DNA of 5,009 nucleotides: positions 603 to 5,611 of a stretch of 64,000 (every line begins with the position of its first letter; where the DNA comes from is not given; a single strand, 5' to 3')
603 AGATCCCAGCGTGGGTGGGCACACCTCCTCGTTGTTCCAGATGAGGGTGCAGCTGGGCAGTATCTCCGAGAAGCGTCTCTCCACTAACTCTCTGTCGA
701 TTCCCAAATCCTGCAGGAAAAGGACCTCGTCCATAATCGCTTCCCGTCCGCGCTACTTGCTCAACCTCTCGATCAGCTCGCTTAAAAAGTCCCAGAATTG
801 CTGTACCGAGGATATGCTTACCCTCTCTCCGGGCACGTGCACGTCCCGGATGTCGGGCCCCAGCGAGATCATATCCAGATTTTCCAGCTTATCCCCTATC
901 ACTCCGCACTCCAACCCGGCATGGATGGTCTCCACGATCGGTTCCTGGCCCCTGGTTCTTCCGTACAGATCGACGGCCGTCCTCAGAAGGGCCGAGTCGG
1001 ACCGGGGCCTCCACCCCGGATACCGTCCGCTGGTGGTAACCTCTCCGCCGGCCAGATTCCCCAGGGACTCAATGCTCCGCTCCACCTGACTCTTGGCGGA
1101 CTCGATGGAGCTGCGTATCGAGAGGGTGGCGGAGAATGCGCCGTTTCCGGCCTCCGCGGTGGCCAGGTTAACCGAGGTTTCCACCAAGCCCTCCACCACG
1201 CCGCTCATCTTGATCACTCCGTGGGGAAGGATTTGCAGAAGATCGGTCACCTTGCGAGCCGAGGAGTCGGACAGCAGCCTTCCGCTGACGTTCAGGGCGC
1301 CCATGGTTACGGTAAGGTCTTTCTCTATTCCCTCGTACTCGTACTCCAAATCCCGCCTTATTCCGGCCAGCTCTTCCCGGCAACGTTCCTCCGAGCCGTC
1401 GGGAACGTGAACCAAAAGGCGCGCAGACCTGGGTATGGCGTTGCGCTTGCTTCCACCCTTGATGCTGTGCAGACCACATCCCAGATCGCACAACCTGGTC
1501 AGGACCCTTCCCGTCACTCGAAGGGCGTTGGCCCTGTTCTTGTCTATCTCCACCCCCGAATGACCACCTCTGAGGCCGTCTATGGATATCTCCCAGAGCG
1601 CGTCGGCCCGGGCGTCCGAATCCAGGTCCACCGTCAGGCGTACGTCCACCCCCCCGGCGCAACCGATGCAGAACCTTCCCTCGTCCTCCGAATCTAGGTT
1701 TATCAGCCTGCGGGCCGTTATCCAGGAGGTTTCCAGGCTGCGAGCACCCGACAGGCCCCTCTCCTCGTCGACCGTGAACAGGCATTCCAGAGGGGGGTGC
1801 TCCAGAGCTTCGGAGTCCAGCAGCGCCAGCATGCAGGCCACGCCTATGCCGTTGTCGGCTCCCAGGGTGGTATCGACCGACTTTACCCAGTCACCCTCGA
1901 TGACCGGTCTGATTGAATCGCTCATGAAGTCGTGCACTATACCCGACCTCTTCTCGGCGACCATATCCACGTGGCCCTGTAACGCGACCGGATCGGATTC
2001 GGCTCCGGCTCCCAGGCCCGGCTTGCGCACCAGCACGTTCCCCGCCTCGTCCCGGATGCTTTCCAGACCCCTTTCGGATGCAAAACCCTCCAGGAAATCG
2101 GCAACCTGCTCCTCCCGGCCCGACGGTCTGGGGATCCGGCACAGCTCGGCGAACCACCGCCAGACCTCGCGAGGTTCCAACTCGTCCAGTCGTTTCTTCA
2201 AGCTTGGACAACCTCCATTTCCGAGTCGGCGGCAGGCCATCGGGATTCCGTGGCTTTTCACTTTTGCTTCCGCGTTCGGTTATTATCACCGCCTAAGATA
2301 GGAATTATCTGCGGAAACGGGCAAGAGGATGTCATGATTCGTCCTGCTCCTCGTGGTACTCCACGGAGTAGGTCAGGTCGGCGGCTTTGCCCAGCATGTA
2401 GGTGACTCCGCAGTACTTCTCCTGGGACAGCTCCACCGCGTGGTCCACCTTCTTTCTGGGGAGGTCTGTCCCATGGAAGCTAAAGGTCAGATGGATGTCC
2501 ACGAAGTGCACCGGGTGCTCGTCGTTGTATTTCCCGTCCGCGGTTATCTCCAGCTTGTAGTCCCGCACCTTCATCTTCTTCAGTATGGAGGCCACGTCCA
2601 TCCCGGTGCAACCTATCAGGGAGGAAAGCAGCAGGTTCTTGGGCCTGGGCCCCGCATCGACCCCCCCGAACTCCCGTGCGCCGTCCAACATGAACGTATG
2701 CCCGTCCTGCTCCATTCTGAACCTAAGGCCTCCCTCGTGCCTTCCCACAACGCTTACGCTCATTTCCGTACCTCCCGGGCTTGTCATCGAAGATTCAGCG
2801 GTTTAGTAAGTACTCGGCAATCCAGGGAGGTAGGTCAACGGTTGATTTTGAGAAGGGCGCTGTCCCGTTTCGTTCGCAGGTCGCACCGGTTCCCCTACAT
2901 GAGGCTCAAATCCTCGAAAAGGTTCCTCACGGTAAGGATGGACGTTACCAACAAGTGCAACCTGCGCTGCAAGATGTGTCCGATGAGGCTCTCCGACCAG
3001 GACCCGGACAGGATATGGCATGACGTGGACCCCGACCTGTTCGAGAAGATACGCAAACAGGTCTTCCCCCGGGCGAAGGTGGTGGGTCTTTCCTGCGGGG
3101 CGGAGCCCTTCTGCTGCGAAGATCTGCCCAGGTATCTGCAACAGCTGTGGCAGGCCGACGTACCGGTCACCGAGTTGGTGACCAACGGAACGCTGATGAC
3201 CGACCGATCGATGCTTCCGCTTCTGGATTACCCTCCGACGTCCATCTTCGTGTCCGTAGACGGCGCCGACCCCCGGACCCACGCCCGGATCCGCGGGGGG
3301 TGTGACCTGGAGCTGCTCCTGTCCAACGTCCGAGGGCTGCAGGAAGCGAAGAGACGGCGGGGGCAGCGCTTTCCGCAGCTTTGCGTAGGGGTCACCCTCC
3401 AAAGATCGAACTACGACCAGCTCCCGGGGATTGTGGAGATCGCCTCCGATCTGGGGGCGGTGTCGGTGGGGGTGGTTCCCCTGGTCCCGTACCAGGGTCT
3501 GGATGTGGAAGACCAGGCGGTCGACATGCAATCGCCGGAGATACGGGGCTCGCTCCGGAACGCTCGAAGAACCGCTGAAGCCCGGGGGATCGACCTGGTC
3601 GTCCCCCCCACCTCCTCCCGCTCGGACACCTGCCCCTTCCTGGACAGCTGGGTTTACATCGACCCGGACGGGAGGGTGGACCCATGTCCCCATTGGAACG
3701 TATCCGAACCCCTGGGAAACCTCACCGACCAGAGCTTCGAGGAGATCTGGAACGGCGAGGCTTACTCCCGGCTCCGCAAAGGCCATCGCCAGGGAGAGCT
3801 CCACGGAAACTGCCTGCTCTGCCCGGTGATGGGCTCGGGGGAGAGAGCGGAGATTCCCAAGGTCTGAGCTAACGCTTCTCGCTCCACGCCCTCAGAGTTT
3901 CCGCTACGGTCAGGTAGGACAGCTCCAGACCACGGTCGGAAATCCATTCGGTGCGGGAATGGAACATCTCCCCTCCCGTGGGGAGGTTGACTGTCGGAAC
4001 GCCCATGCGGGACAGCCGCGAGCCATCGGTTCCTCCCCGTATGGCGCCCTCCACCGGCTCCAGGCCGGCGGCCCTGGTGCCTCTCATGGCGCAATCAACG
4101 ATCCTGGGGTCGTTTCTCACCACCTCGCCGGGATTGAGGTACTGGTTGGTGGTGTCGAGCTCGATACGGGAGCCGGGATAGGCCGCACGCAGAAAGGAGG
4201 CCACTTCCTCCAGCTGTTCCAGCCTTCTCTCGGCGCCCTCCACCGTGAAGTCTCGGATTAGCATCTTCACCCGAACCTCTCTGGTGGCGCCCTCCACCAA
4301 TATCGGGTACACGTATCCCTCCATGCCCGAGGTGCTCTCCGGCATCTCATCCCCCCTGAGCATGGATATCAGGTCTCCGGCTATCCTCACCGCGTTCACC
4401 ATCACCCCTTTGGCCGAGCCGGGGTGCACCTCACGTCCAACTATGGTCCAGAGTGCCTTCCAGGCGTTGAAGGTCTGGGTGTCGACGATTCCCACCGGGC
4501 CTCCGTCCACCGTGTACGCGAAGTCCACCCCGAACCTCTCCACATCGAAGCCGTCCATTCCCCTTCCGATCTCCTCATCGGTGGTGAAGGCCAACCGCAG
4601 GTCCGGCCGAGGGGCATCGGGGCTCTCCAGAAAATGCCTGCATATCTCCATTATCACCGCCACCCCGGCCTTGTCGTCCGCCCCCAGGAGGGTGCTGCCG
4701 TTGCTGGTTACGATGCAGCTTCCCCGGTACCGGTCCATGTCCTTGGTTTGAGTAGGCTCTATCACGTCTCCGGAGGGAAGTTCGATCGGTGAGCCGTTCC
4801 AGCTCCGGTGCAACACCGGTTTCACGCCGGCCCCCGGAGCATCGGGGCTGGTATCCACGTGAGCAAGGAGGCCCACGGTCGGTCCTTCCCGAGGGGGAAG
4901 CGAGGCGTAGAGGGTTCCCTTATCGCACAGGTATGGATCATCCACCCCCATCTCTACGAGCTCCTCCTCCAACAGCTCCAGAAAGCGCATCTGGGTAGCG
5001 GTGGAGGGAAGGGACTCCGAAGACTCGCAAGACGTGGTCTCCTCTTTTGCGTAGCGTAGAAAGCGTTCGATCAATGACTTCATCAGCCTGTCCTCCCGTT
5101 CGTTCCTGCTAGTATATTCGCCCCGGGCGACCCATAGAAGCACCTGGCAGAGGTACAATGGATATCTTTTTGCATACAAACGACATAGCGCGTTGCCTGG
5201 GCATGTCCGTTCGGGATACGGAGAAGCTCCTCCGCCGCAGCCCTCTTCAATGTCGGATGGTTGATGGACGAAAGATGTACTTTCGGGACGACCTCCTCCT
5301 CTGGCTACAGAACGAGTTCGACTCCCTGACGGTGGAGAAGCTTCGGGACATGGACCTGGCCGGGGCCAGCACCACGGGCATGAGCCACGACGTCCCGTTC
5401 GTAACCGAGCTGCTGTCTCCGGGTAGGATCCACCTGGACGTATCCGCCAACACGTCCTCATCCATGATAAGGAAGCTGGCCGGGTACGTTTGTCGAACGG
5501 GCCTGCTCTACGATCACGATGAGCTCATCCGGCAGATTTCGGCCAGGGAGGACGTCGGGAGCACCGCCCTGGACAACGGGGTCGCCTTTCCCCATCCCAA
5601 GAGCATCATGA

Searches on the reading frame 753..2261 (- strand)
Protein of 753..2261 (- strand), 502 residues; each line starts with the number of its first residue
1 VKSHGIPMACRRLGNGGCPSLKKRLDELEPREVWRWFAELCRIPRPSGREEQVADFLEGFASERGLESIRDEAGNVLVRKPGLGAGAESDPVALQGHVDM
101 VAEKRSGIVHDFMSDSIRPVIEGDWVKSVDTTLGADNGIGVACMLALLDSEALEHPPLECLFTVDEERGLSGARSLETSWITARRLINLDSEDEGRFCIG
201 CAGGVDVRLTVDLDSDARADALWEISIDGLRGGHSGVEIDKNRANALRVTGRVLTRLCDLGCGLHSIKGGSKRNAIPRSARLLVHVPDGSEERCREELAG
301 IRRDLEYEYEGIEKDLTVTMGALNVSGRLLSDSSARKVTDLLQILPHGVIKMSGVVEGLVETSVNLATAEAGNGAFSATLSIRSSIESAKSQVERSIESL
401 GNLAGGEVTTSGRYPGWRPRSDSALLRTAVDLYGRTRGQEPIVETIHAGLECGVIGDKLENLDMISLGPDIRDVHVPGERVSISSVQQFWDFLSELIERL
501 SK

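Call 35: search_protein_families(library=pfam, proteins=[window:753-2261:-], max_evalue=0.0001)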
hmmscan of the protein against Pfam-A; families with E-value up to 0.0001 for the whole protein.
window:753-2261:- (502 aa): 2 families
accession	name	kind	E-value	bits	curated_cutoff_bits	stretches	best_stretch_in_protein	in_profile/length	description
PF01546.33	Peptidase_M20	-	1.6e-06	28.6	24.6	1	136-498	35-205/206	Peptidase family M20/M25/M40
PF07687.19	M20_dimer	-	1.8e-05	25.1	21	1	228-309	4-103/107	Peptidase dimerisation domain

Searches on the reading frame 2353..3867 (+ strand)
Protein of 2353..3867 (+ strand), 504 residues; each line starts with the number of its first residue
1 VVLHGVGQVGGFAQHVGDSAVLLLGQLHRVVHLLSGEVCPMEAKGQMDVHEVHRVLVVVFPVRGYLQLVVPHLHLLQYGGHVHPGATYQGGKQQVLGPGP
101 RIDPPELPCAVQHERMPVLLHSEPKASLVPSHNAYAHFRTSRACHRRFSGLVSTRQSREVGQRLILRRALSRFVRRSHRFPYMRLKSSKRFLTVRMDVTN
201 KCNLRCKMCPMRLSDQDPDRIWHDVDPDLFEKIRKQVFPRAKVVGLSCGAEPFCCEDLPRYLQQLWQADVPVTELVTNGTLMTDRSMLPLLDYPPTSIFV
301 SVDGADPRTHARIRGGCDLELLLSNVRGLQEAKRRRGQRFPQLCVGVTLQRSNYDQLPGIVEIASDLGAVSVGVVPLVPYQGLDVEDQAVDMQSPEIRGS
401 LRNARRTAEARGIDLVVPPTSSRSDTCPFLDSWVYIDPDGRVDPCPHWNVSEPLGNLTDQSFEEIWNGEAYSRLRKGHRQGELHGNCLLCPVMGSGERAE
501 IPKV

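Call 35: search_protein_families(library=pfam, proteins=[window:2353-3867:+], max_evalue=0.0001)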
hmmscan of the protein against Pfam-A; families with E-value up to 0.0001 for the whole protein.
window:2353-3867:+ (504 aa): 2 families
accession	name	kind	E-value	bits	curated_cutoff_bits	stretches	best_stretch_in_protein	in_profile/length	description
PF13186.11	SPASM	-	3.4e-13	50.1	21.5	1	427-491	1-67/67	Iron-sulfur cluster-binding domain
PF04055.27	Radical_SAM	-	9.9e-13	49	29.5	1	198-334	3-141/166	Radical SAM superfamily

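Call 54: search_protein_families(library=pfam, proteins=[window:2353-3867:+], max_evalue=0.001)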
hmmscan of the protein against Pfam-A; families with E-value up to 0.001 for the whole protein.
window:2353-3867:+ (504 aa): 2 families
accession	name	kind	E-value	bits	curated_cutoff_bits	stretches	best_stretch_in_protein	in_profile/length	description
PF13186.11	SPASM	-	3.4e-13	50.1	21.5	1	427-491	1-67/67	Iron-sulfur cluster-binding domain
PF04055.27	Radical_SAM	-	9.9e-13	49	29.5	1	198-334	3-141/166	Radical SAM superfamily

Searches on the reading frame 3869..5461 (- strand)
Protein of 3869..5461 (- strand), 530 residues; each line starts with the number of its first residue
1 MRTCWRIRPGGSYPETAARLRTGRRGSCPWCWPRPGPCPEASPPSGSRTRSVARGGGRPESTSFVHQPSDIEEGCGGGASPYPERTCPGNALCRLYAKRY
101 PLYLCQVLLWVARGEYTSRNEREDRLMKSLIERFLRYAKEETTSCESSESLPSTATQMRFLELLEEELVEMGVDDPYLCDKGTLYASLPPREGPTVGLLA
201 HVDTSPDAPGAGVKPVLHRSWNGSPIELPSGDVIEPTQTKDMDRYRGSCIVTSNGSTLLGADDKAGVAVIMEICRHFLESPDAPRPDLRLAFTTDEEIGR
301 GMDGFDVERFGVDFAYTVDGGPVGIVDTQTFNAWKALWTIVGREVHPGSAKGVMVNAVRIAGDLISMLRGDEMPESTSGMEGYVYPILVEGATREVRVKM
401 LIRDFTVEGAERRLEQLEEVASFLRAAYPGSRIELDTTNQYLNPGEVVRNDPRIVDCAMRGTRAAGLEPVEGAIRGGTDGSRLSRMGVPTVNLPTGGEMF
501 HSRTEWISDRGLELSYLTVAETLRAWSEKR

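Call 35: search_protein_families(library=pfam, proteins=[window:3869-5461:-], max_evalue=0.0001)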
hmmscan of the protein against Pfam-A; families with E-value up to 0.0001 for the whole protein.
window:3869-5461:- (530 aa): 4 families
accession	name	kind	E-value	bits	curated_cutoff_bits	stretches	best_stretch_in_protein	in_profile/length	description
PF01546.33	Peptidase_M20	-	7.1e-12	46.1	24.6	1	261-523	34-204/206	Peptidase family M20/M25/M40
PF07687.19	M20_dimer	-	6.9e-07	29.6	21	1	330-429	3-104/107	Peptidase dimerisation domain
PF05343.19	Peptidase_M42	-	1.1e-05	25.1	23.2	0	261-324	133-194/292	M42 glutamyl aminopeptidase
PF04389.22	Peptidase_M28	-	2.9e-05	24.3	21.3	0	260-299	29-69/193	Peptidase family M28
